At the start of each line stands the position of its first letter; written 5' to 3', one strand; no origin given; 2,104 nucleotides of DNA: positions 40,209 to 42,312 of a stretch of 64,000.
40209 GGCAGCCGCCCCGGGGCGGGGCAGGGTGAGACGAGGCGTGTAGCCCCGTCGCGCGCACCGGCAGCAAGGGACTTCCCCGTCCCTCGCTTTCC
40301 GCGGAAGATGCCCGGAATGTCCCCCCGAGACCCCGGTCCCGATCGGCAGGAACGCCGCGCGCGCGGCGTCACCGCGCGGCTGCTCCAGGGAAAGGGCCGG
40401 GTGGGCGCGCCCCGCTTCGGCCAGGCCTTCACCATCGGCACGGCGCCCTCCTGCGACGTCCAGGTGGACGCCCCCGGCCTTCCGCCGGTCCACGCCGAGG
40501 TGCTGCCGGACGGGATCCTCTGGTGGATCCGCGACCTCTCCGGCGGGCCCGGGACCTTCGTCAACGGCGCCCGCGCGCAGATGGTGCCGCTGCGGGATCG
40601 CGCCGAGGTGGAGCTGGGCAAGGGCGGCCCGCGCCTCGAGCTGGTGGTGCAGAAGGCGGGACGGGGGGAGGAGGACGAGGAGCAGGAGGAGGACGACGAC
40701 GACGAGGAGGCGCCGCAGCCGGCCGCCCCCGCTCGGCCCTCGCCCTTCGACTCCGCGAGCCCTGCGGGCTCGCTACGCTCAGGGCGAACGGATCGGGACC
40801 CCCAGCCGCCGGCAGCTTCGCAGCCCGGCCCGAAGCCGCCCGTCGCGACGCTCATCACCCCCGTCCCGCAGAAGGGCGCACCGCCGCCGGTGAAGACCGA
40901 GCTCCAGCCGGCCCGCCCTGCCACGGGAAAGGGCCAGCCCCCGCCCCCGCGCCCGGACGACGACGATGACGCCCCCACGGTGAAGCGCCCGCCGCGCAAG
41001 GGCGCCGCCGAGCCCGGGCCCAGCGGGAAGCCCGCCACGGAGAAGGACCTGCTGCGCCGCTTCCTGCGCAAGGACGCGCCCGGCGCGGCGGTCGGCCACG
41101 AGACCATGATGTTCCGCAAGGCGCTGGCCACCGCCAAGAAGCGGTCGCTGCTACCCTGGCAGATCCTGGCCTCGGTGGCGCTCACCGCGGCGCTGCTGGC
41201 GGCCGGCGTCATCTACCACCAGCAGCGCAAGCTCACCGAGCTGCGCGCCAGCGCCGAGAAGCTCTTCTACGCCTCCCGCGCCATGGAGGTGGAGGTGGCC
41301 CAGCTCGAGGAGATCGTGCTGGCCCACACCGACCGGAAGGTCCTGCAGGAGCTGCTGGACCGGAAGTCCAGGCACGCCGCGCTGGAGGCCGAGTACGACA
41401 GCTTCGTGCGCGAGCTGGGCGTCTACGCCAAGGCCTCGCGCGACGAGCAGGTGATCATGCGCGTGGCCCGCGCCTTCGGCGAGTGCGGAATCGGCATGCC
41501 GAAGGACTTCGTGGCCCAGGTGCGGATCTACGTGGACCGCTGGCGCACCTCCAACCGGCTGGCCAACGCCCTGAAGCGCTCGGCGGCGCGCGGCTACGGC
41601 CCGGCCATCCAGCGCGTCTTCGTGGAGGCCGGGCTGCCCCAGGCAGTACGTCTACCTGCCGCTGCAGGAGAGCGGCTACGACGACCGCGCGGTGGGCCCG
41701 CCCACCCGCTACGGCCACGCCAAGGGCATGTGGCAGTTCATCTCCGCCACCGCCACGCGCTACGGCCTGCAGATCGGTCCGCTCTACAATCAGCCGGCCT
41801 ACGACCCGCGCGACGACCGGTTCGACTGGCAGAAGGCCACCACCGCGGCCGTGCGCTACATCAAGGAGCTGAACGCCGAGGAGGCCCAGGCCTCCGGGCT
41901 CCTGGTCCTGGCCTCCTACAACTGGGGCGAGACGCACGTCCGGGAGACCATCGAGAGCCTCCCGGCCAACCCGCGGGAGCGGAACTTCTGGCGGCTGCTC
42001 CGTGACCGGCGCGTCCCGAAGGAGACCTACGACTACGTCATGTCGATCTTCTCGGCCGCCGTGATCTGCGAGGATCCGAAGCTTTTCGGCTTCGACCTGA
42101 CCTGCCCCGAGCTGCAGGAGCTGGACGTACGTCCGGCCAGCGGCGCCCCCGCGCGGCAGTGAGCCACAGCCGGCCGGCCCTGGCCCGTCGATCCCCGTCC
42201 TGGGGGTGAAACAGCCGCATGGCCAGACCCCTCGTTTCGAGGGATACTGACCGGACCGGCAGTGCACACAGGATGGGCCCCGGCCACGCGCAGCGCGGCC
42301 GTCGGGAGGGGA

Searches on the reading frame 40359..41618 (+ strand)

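Call 75: search_protein_families(library=pfam, proteins=[window:40359-41618:+], max_evalue=0.001)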
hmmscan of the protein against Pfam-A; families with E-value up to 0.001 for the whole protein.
window:40359-41618:+ (420 aa): 2 families
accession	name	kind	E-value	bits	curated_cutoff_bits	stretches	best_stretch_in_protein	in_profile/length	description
PF00498.31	FHA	-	9.2e-10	39.3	20.7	1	25-87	2-67/67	FHA domain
PF16697.10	Yop-YscD_cpl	-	6.6e-06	26.7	33.2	1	21-88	16-85/94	Inner membrane component of T3SS, cytoplasmic domain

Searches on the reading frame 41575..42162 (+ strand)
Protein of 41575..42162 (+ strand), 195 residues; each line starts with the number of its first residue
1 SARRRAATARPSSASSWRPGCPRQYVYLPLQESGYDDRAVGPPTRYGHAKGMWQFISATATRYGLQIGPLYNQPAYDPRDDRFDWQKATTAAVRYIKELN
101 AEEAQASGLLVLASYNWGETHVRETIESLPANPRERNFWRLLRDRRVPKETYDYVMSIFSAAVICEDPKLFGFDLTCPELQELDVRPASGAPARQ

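Call 75: search_protein_families(library=pfam, proteins=[window:41575-42162:+], max_evalue=0.001)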
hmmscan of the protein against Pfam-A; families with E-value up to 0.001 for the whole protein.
window:41575-42162:+ (195 aa): 1 family
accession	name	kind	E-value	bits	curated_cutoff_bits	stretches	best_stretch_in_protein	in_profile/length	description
PF01464.25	SLT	-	3e-15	56.2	21.3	1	26-129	18-108/117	Transglycosylase SLT domain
